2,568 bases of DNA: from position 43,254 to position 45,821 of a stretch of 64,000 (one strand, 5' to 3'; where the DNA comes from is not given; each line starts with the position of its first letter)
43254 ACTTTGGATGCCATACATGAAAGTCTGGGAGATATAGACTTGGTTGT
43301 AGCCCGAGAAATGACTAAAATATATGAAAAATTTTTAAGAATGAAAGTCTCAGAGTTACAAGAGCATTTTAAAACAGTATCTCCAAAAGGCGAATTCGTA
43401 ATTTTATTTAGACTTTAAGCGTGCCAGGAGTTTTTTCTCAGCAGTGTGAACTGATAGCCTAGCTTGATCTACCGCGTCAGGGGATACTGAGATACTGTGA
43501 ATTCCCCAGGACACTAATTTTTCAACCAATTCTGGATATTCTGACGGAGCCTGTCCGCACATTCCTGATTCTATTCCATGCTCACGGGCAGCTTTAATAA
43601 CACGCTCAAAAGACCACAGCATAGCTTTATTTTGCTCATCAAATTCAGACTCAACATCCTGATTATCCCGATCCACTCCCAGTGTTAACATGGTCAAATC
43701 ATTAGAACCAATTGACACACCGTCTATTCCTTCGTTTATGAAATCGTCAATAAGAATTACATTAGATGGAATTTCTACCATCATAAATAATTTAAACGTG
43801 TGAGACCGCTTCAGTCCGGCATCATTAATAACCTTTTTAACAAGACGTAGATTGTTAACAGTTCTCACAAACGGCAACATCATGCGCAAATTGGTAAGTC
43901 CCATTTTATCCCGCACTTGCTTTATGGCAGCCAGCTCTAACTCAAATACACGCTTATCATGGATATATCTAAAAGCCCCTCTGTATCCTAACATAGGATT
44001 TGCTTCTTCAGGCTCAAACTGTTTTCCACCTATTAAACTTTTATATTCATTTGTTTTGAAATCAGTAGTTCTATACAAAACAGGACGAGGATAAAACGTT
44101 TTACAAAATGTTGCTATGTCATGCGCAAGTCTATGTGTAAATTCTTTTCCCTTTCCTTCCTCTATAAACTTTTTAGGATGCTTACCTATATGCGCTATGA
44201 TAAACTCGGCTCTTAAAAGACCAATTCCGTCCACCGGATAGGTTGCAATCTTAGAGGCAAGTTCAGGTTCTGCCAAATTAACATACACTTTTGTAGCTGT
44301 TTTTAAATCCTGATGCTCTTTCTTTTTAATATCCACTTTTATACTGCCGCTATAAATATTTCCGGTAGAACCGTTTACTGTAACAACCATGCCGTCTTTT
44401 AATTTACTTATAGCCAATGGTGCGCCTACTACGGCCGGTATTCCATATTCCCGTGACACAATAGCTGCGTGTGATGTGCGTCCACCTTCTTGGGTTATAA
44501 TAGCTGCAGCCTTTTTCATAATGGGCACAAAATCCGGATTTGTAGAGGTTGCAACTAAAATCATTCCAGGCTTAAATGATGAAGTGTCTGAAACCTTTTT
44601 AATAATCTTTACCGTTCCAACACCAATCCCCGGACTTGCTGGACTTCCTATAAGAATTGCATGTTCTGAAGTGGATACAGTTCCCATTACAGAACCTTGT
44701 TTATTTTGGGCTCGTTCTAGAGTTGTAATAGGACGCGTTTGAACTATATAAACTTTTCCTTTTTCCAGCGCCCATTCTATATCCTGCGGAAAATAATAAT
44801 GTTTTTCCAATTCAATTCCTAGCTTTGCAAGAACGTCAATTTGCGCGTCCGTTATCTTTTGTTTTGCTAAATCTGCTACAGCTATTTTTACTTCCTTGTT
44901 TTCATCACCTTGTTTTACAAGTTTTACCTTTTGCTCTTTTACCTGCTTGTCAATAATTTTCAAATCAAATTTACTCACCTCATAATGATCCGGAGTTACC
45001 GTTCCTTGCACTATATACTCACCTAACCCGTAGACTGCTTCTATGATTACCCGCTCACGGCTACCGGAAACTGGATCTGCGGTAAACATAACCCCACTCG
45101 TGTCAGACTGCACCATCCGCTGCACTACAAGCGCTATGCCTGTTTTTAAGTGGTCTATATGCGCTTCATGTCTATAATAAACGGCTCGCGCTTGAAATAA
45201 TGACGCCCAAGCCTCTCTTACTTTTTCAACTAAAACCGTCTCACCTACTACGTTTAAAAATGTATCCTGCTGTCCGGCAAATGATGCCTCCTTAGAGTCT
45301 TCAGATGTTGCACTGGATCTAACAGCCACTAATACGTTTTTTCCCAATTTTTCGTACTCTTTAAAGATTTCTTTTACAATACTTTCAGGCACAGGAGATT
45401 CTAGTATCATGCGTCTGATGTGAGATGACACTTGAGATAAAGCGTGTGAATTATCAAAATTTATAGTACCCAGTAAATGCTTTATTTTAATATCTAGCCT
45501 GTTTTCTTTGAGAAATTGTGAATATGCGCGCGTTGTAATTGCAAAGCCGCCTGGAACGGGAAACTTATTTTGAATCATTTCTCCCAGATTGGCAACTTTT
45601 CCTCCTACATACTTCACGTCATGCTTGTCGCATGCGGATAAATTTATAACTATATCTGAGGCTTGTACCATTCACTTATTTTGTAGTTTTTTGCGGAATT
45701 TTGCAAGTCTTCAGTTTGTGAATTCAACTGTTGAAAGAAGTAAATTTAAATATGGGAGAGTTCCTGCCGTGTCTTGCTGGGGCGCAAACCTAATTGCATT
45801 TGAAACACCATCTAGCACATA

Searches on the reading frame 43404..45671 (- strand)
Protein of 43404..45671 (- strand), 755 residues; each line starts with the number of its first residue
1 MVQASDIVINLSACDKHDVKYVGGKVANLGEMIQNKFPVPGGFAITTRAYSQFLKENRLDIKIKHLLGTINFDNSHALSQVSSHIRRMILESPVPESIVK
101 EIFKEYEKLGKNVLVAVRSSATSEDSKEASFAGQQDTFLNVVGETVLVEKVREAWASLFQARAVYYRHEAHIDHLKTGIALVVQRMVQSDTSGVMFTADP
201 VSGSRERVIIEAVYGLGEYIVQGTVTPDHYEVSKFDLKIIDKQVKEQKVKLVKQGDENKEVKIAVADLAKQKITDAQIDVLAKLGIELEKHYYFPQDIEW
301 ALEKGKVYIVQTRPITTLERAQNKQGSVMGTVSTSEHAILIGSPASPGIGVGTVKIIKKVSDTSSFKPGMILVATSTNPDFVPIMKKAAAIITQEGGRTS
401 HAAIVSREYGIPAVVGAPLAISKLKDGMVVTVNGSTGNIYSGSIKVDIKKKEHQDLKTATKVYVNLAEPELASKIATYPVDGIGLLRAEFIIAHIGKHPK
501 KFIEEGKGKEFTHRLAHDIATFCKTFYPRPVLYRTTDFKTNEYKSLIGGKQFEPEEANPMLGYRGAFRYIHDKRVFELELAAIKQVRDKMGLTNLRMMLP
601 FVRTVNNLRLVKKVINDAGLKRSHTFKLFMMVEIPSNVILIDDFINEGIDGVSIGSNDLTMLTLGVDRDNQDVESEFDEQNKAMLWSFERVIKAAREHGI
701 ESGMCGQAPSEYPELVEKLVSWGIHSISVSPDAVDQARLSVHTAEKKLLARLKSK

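Call 53: search_protein_families(library=pfam, proteins=[window:43404-45671:-], max_evalue=0.0001)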
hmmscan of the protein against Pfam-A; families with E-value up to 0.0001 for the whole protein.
window:43404-45671:- (755 aa): 4 families
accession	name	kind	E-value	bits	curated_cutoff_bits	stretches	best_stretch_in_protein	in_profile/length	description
PF01326.24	PPDK_N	-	4.9e-108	361.7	27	1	20-325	2-319/328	Pyruvate phosphate dikinase, AMP/ATP-binding domain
PF02896.24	PEP-utilizers_C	-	4.9e-67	226.6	22.8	1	457-744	17-291/293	PEP-utilising enzyme, PEP-binding domain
PF00391.29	PEP-utilizers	-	4e-28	97.3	23.1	1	366-437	1-72/72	PEP-utilising enzyme, mobile domain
PF03328.21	HpcH_HpaI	-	8.9e-05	22.3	25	0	574-701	65-186/221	HpcH/HpaI aldolase/citrate lyase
